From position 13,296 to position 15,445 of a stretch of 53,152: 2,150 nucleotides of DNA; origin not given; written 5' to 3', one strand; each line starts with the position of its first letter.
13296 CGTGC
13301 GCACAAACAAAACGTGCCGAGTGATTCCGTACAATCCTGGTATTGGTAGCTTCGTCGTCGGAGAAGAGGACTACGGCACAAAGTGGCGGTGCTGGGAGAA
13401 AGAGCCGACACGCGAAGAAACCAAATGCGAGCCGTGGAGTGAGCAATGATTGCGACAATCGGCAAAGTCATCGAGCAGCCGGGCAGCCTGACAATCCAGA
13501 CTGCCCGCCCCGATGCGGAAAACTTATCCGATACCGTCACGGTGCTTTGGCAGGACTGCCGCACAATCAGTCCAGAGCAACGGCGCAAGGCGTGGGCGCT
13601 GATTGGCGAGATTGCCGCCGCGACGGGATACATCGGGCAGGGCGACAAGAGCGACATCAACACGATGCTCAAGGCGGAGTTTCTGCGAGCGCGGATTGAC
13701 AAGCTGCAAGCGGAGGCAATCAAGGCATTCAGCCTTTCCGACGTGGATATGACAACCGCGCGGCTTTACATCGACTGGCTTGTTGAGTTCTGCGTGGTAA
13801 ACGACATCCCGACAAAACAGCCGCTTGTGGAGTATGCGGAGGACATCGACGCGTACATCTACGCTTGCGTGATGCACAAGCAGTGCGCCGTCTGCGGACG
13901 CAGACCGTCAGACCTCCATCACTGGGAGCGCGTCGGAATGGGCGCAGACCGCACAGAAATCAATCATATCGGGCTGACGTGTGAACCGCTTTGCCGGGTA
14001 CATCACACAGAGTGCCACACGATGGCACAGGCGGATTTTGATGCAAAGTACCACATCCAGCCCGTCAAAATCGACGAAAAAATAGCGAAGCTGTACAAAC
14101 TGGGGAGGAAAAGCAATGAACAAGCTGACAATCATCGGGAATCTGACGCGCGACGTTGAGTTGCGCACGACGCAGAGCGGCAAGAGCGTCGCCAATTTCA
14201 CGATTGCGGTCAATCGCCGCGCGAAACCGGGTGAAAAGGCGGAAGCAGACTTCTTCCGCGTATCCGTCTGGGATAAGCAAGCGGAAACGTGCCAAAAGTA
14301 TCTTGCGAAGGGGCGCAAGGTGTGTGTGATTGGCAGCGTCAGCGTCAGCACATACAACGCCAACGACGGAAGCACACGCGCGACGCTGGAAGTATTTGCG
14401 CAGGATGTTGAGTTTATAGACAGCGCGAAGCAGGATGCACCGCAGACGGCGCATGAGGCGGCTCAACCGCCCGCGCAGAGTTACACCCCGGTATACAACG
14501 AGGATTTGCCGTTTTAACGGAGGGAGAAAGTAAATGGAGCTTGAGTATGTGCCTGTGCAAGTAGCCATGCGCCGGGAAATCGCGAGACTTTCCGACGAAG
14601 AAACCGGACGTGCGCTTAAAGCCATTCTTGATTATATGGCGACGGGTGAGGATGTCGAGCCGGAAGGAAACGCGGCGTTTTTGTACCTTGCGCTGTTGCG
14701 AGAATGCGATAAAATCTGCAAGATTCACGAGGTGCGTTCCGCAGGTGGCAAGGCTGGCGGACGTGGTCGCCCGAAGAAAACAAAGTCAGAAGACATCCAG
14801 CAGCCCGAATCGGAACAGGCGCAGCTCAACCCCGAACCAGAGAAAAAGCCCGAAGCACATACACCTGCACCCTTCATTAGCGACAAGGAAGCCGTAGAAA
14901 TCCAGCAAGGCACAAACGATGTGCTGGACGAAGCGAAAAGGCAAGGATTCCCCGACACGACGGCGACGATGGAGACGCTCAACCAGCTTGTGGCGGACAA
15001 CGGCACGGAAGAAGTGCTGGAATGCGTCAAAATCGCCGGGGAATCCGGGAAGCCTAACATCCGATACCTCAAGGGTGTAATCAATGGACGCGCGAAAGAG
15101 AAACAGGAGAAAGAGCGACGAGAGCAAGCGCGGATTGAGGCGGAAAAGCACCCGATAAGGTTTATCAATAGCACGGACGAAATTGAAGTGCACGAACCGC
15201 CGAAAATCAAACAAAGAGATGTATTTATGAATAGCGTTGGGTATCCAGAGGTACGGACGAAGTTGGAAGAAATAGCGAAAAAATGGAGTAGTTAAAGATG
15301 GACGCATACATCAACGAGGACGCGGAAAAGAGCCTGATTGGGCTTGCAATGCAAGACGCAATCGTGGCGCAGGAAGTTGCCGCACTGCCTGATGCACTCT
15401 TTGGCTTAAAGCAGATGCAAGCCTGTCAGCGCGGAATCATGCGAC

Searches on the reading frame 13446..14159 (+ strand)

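Call 88: search_protein_families(library=pfam, proteins=[window:13446-14159:+], max_evalue=0.001)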
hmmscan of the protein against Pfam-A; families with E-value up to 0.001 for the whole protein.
window:13446-14159:+ (237 aa): 2 families
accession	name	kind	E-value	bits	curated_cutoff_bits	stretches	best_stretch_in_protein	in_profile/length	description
PF16784.11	HNHc_6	-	4e-33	115.1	26.6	1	26-220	16-204/204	Putative HNHc nuclease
PF06147.18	DUF968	-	2e-06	28.4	27.8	1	141-219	95-170/171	Protein of unknown function (DUF968)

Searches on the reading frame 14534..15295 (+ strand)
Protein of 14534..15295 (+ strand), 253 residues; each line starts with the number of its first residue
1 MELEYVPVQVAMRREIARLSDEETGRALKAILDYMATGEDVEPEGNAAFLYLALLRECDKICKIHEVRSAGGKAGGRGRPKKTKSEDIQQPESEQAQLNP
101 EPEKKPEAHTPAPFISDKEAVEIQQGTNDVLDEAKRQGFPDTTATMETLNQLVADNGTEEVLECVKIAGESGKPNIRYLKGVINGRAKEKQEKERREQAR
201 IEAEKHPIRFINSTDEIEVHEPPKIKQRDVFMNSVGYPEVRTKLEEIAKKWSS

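Call 88: search_protein_families(library=pfam, proteins=[window:14534-15295:+], max_evalue=0.001)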
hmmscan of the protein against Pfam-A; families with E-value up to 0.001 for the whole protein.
window:14534-15295:+ (253 aa): 1 family
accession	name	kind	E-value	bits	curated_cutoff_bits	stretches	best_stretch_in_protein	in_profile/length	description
PF19808.4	DUF6291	-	0.00076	20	27.2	0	12-52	8-48/79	Family of unknown function (DUF6291)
